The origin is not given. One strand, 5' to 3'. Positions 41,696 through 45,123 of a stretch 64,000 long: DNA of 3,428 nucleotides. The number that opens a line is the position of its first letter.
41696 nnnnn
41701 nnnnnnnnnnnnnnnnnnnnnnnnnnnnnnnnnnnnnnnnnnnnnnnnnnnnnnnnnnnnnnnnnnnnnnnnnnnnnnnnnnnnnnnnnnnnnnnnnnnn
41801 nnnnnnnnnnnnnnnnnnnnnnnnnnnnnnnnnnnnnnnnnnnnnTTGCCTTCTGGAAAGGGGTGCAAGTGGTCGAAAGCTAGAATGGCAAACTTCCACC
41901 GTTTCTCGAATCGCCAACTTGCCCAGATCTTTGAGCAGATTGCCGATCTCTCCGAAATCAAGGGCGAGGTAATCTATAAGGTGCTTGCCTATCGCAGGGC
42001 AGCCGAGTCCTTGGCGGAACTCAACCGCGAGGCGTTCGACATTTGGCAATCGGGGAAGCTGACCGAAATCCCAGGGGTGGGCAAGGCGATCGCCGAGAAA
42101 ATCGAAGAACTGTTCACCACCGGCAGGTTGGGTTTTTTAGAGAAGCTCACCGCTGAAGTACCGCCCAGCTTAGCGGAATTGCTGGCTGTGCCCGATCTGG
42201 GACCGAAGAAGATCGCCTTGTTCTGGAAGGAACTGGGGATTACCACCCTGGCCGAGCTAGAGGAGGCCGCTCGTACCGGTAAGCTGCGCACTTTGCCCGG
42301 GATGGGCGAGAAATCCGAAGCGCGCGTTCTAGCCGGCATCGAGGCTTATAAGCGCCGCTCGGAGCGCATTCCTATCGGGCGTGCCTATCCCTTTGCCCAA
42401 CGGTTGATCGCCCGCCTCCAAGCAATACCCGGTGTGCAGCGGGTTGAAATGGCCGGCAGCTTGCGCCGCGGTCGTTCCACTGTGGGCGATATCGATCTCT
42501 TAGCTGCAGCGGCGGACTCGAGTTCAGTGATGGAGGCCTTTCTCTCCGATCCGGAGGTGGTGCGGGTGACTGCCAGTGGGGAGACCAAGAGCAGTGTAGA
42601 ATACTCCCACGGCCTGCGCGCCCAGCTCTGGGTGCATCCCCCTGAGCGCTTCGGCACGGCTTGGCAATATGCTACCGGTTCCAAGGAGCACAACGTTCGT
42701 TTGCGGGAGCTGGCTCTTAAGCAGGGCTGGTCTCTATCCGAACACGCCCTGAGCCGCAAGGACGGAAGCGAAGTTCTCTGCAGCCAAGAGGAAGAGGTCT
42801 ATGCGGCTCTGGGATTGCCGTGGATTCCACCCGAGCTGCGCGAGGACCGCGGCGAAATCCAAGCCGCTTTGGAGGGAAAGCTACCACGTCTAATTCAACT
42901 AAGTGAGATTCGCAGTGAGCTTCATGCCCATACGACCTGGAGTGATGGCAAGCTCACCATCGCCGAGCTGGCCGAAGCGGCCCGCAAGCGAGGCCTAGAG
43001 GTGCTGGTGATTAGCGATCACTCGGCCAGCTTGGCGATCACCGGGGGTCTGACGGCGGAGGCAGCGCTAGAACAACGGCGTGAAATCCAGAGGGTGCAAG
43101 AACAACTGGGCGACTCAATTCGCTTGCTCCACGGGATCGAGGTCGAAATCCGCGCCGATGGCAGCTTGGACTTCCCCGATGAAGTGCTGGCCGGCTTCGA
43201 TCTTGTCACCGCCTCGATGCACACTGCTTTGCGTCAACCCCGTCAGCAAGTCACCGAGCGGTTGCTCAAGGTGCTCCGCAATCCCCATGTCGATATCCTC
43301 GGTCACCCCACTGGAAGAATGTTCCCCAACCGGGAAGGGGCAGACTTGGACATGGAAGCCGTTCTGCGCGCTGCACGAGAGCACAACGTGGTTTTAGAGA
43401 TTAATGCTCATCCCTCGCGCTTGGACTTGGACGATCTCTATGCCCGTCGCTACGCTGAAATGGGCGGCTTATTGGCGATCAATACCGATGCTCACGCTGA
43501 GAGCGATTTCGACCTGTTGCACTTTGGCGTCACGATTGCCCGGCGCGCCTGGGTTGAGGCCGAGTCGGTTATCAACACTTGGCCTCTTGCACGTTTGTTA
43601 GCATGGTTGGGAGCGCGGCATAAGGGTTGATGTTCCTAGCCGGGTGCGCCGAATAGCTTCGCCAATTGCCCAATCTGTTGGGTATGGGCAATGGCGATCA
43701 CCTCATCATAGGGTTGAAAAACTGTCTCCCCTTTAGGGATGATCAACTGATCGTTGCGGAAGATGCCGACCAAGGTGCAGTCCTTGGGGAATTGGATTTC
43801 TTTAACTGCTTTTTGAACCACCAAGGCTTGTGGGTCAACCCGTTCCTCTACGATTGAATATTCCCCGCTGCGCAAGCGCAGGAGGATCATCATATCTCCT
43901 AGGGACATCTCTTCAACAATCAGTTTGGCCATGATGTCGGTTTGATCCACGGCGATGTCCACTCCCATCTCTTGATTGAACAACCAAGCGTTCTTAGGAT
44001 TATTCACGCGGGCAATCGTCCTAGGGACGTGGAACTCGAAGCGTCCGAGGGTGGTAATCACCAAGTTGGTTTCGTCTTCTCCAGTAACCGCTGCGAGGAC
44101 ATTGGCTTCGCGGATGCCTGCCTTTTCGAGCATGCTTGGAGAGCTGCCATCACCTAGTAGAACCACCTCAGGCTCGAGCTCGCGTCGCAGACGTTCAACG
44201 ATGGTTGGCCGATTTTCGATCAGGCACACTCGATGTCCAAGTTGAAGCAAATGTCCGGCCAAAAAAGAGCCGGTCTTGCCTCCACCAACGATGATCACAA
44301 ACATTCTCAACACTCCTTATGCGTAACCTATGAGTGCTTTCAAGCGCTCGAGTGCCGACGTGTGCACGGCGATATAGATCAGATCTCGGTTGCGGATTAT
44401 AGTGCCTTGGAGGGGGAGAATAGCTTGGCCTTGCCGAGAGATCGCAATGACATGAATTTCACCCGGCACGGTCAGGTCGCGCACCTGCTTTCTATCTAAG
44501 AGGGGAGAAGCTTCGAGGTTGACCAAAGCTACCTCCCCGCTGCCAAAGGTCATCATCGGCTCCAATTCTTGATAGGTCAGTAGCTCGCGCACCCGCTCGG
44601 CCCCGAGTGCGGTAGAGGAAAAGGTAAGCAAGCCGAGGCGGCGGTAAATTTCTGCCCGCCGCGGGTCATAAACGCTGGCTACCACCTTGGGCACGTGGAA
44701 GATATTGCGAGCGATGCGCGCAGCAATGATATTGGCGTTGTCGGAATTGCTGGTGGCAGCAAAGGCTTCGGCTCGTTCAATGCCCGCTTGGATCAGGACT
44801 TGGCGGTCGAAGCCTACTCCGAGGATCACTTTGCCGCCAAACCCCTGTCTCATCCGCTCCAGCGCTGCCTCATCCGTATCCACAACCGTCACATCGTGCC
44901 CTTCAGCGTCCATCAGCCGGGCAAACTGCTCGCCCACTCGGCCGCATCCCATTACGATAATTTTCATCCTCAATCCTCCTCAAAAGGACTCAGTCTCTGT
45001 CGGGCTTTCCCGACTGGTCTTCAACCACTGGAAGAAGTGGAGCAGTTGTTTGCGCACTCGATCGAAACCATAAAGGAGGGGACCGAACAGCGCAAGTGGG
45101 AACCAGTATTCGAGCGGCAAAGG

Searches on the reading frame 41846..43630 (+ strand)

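Call 10: search_protein_families(library=pfam, proteins=[window:41846-43630:+], max_evalue=0.001)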
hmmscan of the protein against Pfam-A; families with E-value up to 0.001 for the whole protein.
window:41846-43630:+ (594 aa): 6 families
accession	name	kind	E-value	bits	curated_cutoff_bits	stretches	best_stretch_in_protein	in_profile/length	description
PF14791.11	DNA_pol_B_thumb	-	1e-23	83.4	25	1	272-333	1-63/63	DNA polymerase beta thumb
PF14716.13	HHH_8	-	2.6e-19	69.8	30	1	22-95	3-73/73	Helix-hairpin-helix domain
PF02811.25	PHP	-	1.2e-11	45.7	26.4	1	358-522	1-164/164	PHP domain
PF14520.12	HHH_5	-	4.5e-11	43.5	27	1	111-164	3-54/57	Helix-hairpin-helix domain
PF00633.29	HHH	-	1.4e-05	25.1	24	0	104-122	5-23/30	Helix-hairpin-helix motif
PF14792.12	DNA_pol_B_palm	-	9.9e-05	23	25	1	175-228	2-55/113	DNA polymerase beta palm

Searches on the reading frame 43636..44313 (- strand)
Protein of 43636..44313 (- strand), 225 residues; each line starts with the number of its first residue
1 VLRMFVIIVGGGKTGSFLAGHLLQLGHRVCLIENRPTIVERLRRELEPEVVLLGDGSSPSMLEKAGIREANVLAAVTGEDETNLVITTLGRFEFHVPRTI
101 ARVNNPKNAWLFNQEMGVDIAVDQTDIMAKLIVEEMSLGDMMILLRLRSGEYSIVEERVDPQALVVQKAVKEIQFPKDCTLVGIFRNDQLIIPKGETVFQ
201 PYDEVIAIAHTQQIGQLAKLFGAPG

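Call 10: search_protein_families(library=pfam, proteins=[window:43636-44313:-], max_evalue=0.001)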
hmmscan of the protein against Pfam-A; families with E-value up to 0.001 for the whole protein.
window:43636-44313:- (225 aa): 6 families
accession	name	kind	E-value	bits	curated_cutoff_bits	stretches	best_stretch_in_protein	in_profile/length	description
PF02254.24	TrkA_N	-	2.8e-26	92.5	23.8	1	6-122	1-114/116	TrkA-N domain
PF02080.26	TrkA_C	-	5.2e-15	55.5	27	1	154-222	1-71/71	TrkA-C domain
PF07992.20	Pyr_redox_2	-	0.0002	21.3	26.1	1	6-47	145-186/291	Pyridine nucleotide-disulphide oxidoreductase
PF00070.33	Pyr_redox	-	0.00025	21.9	22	1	6-41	2-37/82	Pyridine nucleotide-disulphide oxidoreductase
PF01266.30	DAO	-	0.00029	20.9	27.9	1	6-36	2-32/353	FAD dependent oxidoreductase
PF01494.25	FAD_binding_3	-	0.00041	20.1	22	1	6-40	4-38/349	FAD binding domain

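Call 49: search_protein_families(library=ncbifam, proteins=[window:43636-44313:-], max_evalue=0.00001)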
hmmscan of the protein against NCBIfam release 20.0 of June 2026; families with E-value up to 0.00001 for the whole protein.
window:43636-44313:- (225 aa): 17 families
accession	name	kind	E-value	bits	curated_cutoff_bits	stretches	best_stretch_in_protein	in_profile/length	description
NF007039.0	PRK09496.3-2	equivalog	1.1e-42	146.4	293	1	4-221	1-220/446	Trk system potassium transporter TrkA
NF007041.0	PRK09496.3-4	equivalog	4.6e-38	131.1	386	1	6-222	230-444/450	Trk system potassium transporter TrkA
NF007031.0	PRK09496.1-2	equivalog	1.7e-33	116.3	289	2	4-105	1-101/458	Trk system potassium transporter TrkA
NF007034.0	PRK09496.2-1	subfamily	1.2e-30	106.8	344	1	4-219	1-216/445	Trk system potassium transporter TrkA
NF007032.0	PRK09496.1-4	equivalog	6.7e-30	104.4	309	1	4-217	1-220/457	Trk system potassium transporter TrkA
NF007038.0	PRK09496.2-6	equivalog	1.1e-28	100.3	374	1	6-221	231-444/445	Trk system potassium transporter TrkA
NF007037.0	PRK09496.2-4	equivalog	7.6e-28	97.5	445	1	6-221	240-453/454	Trk system potassium transporter TrkA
NF007043.0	PRK09496.3-6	equivalog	6.9e-27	94.3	384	2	6-122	234-348/445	Trk system potassium transporter TrkA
NF007036.0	PRK09496.2-3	subfamily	7.8e-24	84.2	407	1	6-221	233-447/448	Trk system potassium transporter TrkA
NF007033.0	PRK09496.1-5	equivalog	1.5e-23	83.6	338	1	4-214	1-213/449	Trk system potassium transporter TrkA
NF007030.0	PRK09496.1-1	equivalog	7e-23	81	371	1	4-215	1-219/458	Trk system potassium transporter TrkA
NF007040.0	PRK09496.3-3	equivalog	4.3e-20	71.7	455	1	6-221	236-461/462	Trk system potassium transporter TrkA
NF007042.0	PRK09496.3-5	equivalog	2.2e-17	62.9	467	1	4-89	1-85/466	Trk system potassium transporter TrkA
NF007035.0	PRK09496.2-2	equivalog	5.4e-17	61.7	521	1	4-222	1-221/455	Trk system potassium transporter TrkA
NF003716.0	PRK05326.1-3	equivalog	1.7e-08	33.4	355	1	151-214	411-474/499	potassium/proton antiporter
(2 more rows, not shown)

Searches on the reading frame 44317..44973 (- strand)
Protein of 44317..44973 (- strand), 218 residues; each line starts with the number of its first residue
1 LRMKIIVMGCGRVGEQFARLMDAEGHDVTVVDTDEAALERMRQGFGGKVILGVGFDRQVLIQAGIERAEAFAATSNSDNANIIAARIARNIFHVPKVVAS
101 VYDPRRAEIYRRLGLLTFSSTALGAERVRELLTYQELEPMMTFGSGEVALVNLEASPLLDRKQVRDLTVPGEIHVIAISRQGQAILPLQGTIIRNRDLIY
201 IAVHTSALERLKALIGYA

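Call 10: search_protein_families(library=pfam, proteins=[window:44317-44973:-], max_evalue=0.001)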
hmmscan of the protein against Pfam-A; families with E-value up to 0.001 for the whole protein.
window:44317-44973:- (218 aa): 5 families
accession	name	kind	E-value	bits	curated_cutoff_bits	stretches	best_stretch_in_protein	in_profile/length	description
PF02254.24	TrkA_N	-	2.6e-27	95.9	23.8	1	5-115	1-110/116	TrkA-N domain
PF02080.26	TrkA_C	-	1e-08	35.4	27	1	151-216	4-71/71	TrkA-C domain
PF03721.20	UDPG_MGDP_dh_N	-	5.5e-06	26.5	27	1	3-44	1-42/187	UDP-glucose/GDP-mannose dehydrogenase family, NAD binding domain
PF02737.24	3HCDH_N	-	7.8e-05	23.1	22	1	4-44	1-41/180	3-hydroxyacyl-CoA dehydrogenase, NAD binding domain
PF01262.27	AlaDh_PNT_C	-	0.00046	20.1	23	1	3-51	29-77/214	Alanine dehydrogenase/PNT, C-terminal domain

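Call 49: search_protein_families(library=ncbifam, proteins=[window:44317-44973:-], max_evalue=0.00001)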
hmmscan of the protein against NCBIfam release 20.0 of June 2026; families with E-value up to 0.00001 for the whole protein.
window:44317-44973:- (218 aa): 17 families
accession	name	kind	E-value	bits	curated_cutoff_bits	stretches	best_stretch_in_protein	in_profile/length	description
NF007039.0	PRK09496.3-2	equivalog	7.4e-37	127.2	293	1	3-215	1-220/446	Trk system potassium transporter TrkA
NF007032.0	PRK09496.1-4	equivalog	4.1e-29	101.8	309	1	3-208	1-217/457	Trk system potassium transporter TrkA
NF007041.0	PRK09496.3-4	equivalog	7.7e-29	100.7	386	1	3-213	1-217/450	Trk system potassium transporter TrkA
NF007031.0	PRK09496.1-2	equivalog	7.9e-27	94.4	289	1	3-214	1-225/458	Trk system potassium transporter TrkA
NF007030.0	PRK09496.1-1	equivalog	7.2e-24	84.2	371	1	3-206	1-216/458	Trk system potassium transporter TrkA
NF007033.0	PRK09496.1-5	equivalog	1.9e-23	83.2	338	1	3-210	1-215/449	Trk system potassium transporter TrkA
NF007038.0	PRK09496.2-6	equivalog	1.1e-20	73.9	374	1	3-216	1-222/445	Trk system potassium transporter TrkA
NF007042.0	PRK09496.3-5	equivalog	1.4e-18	66.8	467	1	3-93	1-91/466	Trk system potassium transporter TrkA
NF007043.0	PRK09496.3-6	equivalog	8.7e-18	64.3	384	1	3-89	1-85/445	Trk system potassium transporter TrkA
NF007034.0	PRK09496.2-1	subfamily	9.2e-18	64.3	344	1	3-93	1-90/445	Trk system potassium transporter TrkA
NF007037.0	PRK09496.2-4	equivalog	3.3e-16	59.2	445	0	3-52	1-50/454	Trk system potassium transporter TrkA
NF007040.0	PRK09496.3-3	equivalog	3.6e-15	55.5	455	1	3-121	234-352/462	Trk system potassium transporter TrkA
NF007035.0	PRK09496.2-2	equivalog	1.1e-13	50.8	521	1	3-202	1-207/455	Trk system potassium transporter TrkA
NF007036.0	PRK09496.2-3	subfamily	1.5e-12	47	407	1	3-216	1-224/448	Trk system potassium transporter TrkA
NF002973.0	PRK03659.1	equivalog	9.3e-11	41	804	1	4-101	402-498/602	glutathione-regulated potassium-efflux system protein KefB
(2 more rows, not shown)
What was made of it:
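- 44317..44973 (-): RCK protein (TrkA_N + TrkA_C), first of two. Calls 10 and 49.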
